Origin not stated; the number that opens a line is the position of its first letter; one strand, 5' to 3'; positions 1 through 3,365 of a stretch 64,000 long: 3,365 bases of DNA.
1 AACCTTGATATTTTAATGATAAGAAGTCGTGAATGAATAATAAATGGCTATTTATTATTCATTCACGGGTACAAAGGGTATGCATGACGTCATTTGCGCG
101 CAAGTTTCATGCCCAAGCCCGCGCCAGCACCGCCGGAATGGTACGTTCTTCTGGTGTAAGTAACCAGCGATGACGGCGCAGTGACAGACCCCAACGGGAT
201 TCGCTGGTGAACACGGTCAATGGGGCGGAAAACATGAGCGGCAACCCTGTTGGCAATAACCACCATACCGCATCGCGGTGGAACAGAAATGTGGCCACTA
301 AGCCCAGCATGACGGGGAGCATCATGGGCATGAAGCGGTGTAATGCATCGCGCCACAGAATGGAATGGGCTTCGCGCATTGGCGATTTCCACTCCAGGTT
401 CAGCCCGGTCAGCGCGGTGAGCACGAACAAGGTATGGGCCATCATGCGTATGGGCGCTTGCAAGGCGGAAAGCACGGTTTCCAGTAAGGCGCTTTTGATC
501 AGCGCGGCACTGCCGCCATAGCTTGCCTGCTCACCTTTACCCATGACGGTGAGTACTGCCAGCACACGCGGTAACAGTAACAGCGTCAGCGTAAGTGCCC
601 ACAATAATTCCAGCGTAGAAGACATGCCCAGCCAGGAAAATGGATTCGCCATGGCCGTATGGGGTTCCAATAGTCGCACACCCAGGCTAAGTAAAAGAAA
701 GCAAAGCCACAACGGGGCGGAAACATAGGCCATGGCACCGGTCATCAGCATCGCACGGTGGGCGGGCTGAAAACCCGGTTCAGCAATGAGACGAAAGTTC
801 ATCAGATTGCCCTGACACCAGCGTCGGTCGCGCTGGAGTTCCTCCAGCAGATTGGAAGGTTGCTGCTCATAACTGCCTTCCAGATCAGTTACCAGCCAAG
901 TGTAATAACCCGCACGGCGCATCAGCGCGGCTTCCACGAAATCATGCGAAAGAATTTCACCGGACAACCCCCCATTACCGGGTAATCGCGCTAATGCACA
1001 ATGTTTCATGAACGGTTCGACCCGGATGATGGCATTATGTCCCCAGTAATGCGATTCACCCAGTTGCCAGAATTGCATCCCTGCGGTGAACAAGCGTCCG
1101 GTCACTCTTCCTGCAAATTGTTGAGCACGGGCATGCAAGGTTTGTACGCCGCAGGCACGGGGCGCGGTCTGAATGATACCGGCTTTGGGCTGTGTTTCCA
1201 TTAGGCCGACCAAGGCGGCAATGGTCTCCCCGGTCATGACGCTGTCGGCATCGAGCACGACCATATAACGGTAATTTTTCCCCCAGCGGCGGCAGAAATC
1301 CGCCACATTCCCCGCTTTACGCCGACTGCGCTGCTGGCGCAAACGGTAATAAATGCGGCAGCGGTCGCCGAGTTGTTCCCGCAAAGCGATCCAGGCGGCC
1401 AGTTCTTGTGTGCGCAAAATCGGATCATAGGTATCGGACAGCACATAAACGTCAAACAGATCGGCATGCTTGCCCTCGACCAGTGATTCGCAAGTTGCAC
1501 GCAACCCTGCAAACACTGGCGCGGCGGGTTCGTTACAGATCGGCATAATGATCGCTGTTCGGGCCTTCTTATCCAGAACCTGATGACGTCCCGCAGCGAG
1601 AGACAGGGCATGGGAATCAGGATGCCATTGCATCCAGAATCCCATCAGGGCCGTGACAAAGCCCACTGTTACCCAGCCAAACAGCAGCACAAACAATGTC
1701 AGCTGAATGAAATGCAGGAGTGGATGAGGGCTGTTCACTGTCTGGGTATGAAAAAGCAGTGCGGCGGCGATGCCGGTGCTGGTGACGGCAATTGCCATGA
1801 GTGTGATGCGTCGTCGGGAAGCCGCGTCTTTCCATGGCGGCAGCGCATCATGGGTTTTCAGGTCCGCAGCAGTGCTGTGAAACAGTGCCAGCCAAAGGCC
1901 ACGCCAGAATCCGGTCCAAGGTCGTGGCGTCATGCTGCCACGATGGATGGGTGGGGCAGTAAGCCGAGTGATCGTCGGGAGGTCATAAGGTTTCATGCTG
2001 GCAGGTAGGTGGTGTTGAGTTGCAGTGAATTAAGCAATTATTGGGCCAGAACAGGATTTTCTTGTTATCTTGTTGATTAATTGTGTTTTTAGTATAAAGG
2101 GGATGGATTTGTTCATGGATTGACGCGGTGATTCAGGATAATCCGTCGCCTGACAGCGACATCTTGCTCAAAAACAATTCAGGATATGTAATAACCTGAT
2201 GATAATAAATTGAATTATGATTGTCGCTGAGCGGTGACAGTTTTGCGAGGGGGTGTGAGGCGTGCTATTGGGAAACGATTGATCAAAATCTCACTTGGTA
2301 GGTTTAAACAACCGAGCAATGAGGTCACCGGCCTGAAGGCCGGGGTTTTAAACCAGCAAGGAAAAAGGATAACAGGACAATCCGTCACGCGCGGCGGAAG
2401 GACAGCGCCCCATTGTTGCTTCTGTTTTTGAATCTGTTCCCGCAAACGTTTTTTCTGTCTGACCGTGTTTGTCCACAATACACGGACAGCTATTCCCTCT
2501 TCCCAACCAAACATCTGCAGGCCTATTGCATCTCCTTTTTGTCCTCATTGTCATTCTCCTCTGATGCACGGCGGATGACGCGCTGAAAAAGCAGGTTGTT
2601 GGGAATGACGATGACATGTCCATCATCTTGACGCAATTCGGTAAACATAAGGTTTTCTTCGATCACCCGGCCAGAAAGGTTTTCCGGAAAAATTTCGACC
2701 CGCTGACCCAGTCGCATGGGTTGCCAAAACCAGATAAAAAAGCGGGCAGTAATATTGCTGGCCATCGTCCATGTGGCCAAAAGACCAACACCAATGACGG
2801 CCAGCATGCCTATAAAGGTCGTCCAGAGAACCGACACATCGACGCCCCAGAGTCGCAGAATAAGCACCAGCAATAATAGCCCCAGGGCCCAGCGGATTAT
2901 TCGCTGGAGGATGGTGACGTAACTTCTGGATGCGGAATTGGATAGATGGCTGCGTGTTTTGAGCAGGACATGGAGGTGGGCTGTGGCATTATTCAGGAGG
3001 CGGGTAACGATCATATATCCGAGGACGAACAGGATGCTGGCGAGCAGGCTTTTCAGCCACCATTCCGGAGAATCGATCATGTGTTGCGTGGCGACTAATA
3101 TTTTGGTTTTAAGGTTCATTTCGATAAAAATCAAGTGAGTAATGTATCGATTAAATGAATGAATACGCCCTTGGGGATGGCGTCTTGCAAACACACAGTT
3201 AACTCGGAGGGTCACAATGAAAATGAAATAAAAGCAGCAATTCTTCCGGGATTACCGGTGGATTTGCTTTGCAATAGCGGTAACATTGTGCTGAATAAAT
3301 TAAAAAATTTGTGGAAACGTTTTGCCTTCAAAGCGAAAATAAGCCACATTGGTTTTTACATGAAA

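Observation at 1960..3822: Homologous ~240-bp upstream segments precede both opgH and an MscS-like channel, just upstream of a GlrK-like kinase operon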

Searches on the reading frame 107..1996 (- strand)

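Call 9: search_protein_families(library=pfam, proteins=[window:107-1996:-], max_evalue=0.01)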
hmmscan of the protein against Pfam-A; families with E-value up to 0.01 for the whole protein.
window:107-1996:- (629 aa): 4 families
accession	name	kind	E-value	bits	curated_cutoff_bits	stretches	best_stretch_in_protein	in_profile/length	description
PF13632.12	Glyco_trans_2_3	-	1.6e-15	57.9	27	1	245-466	2-183/198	Glycosyl transferase family group 2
PF00535.33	Glycos_transf_2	-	2.8e-12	47.3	23.3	1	149-331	2-166/168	Glycosyl transferase family 2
PF13506.12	Glyco_transf_21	-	7.5e-07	29.2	21.7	1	241-393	30-172/174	Glycosyl transferase family 21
PF13641.12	Glyco_tranf_2_3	-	0.00046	20.7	27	1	165-282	16-126/230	Glycosyltransferase like family 2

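Call 11: search_protein_families(library=ncbifam, proteins=[window:107-1996:-], max_evalue=0.001)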
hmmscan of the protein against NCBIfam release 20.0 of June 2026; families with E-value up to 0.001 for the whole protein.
window:107-1996:- (629 aa): 10 families
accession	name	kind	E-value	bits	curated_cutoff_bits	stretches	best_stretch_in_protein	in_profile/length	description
NF003960.0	PRK05454.2-3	equivalog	3e-279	928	829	1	12-628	15-637/659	glucans biosynthesis glucosyltransferase MdoH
NF003955.0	PRK05454.1-1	equivalog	1.6e-216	720.9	1037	1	13-625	90-739/855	glucans biosynthesis glucosyltransferase MdoH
NF003958.0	PRK05454.2-1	equivalog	1.3e-205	684.7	419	1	50-626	8-597/704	glucans biosynthesis glucosyltransferase MdoH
NF003962.0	PRK05454.2-5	equivalog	4.1e-156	521.2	328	1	57-627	52-615/641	glucans biosynthesis glucosyltransferase MdoH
NF003956.0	PRK05454.1-3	equivalog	1.8e-155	519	864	1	59-627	55-625/718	glucans biosynthesis glucosyltransferase MdoH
NF003957.0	PRK05454.1-4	equivalog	4.7e-119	398.6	1131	1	60-627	58-631/645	glucans biosynthesis glucosyltransferase MdoH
NF003963.0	PRK05454.2-6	equivalog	1.5e-115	386.9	884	1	54-625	30-596/610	glucans biosynthesis glucosyltransferase MdoH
NF003959.0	PRK05454.2-2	equivalog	6.7e-111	371.5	550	1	62-624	14-567/599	glucans biosynthesis glucosyltransferase MdoH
NF003961.0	PRK05454.2-4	equivalog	1.9e-101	340.5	583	1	50-617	25-599/643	glucans biosynthesis glucosyltransferase MdoH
TIGR03030.1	CelA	equivalog_domain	4.2e-07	28.4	699.1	1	178-429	161-405/714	UDP-forming cellulose synthase catalytic subunit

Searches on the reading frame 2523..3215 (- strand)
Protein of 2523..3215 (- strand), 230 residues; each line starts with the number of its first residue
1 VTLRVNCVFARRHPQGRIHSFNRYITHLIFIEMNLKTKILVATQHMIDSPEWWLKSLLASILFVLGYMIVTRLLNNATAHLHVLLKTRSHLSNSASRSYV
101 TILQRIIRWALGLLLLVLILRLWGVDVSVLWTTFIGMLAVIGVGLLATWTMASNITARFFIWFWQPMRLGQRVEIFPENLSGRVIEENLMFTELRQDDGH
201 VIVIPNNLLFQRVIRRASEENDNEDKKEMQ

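Call 9: search_protein_families(library=pfam, proteins=[window:2523-3215:-], max_evalue=0.01)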
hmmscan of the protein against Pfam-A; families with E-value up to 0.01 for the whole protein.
window:2523-3215:- (230 aa): 2 families
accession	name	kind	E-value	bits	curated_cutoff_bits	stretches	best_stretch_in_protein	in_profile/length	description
PF00924.24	MS_channel_2nd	-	3e-10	40.5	20.2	1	151-213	2-62/68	Mechanosensitive ion channel, beta-domain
PF14715.11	FixP_N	-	0.0066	16.6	24.9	1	50-70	20-40/48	N-terminal domain of cytochrome oxidase-cbb3, FixP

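Call 11: search_protein_families(library=ncbifam, proteins=[window:2523-3215:-], max_evalue=0.001)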
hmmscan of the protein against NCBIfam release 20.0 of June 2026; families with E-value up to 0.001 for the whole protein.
window:2523-3215:- (230 aa): 3 families
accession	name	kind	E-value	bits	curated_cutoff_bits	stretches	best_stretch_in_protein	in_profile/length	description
NF007662.0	PRK10334.1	subfamily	5e-09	35.8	321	1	39-212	16-173/286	small-conductance mechanosensitive channel MscS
NF047601.1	MscSThanab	equivalog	1.3e-06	28.1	500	1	82-207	47-167/280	small-conductance mechanosensitive channel MscS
NF047602.1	MscsSHelicob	equivalog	3.2e-05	23.5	400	1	113-217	57-158/260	small-conductance mechanosensitive channel MscS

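Call 28: find_homologous_proteins(query=window:2523-3215:-, max_evalue=0.00001)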
Query window:2523-3215:- (230 aa): 30 proteins with E <= 0.00001 among 1030 candidates.
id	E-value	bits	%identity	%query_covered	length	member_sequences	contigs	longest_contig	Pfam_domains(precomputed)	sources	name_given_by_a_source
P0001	1.5e-122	425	100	86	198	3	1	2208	PF00924.25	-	-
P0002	1.1e-103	364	90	80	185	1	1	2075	PF00924.25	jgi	jgi:small-conductance mechanosensitive channel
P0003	1.7e-85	304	75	82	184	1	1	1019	PF00924.25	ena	-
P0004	9.7e-85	302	75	82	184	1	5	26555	PF00924.25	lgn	-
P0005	2.5e-84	300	75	80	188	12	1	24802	PF00924.25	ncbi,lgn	-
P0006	2.5e-84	300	74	80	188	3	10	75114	PF00924.25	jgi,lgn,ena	jgi:small-conductance mechanosensitive channel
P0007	2.5e-84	300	72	82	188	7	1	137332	PF00924.25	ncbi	ncbi:mechanosensitive ion channel domain-containing protein [Acidithiobacillus sp.]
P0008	4.5e-83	296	72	82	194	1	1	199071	PF00924.25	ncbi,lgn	ncbi:MAG: mechanosensitive ion channel domain-containing protein [Sulfuriferula sp.]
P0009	6.4e-82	293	74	79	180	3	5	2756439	PF00924.25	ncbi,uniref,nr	ncbi:mechanosensitive ion channel family protein [Ferrovum myxofaciens]|uniref:Small-conductance mec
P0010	1.4e-80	288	72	80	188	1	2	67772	PF00924.25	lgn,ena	-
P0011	5.8e-80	286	73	80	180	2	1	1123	PF00924.25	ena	-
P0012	7.1e-79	283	70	82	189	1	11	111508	PF00924.25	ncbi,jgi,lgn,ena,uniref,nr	ncbi:mechanosensitive ion channel family protein [Ferrovum sp.]|jgi:Small-conductance mechanosensiti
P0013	2.5e-74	268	68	80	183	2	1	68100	PF00924.25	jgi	jgi:small-conductance mechanosensitive channel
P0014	9.0e-74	266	63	81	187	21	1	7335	PF00924.25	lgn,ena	-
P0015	6.5e-70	253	65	84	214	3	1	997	PF00924.25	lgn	-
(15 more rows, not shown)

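Call 30: find_encoding_contigs(protein=P0002, flank=3000, max_places=3)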
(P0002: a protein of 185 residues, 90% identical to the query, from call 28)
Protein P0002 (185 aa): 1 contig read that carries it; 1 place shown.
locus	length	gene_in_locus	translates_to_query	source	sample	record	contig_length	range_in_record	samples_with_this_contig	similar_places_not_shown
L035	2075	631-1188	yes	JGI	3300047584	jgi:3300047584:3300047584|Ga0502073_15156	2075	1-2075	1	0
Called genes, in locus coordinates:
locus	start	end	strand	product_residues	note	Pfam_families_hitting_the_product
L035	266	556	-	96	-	-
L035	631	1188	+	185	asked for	PF00924:MS_channel_2nd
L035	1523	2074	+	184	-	?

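Call 31: find_encoding_contigs(protein=P0008, flank=4000, max_places=2)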
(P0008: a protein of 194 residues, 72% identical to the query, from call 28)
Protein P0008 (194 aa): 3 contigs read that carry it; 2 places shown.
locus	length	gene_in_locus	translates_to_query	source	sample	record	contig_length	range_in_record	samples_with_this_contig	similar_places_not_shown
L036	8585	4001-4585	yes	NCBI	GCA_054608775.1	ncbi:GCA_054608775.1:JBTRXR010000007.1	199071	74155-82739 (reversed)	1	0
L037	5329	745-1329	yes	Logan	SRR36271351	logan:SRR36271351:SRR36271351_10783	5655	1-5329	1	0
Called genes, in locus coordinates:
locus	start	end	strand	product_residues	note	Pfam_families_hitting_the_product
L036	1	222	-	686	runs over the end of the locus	PF00115:COX1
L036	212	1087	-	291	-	PF00116:COX2 (weak)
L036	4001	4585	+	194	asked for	PF00924:MS_channel_2nd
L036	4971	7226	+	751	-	PF05116:S6PP, PF08282:Hydrolase_3, PF00982:Glyco_transf_20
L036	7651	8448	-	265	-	PF01564:Spermine_synth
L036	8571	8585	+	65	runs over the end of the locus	PF19839:RHH_9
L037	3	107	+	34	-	?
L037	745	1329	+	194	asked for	PF00924:MS_channel_2nd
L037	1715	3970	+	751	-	PF05116:S6PP, PF08282:Hydrolase_3, PF00982:Glyco_transf_20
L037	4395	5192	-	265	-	PF01564:Spermine_synth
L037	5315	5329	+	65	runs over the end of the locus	PF19839:RHH_9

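Call 32: find_encoding_contigs(protein=P0006, flank=4000, max_places=3)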
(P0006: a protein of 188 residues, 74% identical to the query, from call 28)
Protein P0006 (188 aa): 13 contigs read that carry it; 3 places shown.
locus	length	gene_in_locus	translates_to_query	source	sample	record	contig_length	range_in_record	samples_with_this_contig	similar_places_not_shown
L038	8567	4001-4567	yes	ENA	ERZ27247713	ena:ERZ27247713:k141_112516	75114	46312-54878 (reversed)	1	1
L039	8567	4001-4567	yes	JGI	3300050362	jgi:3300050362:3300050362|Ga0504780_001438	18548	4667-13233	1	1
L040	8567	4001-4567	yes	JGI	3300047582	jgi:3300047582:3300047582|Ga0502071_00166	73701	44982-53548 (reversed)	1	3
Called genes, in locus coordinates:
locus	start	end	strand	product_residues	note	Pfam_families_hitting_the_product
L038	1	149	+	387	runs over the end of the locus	PF02636:Methyltransf_28, PF08242:Methyltransf_12 (weak)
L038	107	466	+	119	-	PF03960:ArsC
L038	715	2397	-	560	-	PF00005:ABC_tran, PF02463:SMC_N (faint), PF13555:AAA_29 (faint), PF13304:AAA_21 (faint), PF13401:AAA_22 (faint), PF12848:ABC_tran_Xtn, PF00005:ABC_tran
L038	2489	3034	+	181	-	-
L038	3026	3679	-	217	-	PF01427:Peptidase_M15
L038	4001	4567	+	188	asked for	PF00924:MS_channel_2nd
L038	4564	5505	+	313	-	PF00294:PfkB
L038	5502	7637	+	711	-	PF00862:GT-B_Sucrose_synth, PF13439:Glyco_transf_4, PF13579:Glyco_trans_4_4, PF20706:GT4-conflict (faint), PF00534:Glycos_transf_1, PF13692:Glyco_trans_1_4, PF05116:S6PP, PF08282:Hydrolase_3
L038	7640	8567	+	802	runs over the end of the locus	PF24861:SUS_N, PF24862:SUS_EPBD, PF00862:GT-B_Sucrose_synth, PF00534:Glycos_transf_1, PF13692:Glyco_trans_1_4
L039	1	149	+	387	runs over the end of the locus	PF02636:Methyltransf_28, PF08242:Methyltransf_12 (weak)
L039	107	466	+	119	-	PF03960:ArsC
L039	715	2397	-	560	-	PF00005:ABC_tran, PF02463:SMC_N (faint), PF13555:AAA_29 (faint), PF13304:AAA_21 (faint), PF13401:AAA_22 (faint), PF12848:ABC_tran_Xtn, PF00005:ABC_tran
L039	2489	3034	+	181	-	-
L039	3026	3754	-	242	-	PF01427:Peptidase_M15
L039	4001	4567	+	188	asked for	PF00924:MS_channel_2nd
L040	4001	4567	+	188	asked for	PF00924:MS_channel_2nd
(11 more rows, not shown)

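Call 35: search_protein_families(library=pfam, proteins=[L035:1523-2074:+, L035:266-556:-], max_evalue=0.01)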
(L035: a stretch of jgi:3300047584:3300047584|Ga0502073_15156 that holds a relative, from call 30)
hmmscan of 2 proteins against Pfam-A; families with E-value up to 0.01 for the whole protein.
L035:1523-2074:+ (184 aa): 1 family
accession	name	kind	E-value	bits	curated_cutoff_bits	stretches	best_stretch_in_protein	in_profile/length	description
PF10136.14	SpecificRecomb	-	5e-42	144.5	24.6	1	12-183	3-174/639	Site-specific recombinase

L035:266-556:- (96 aa): 0 families
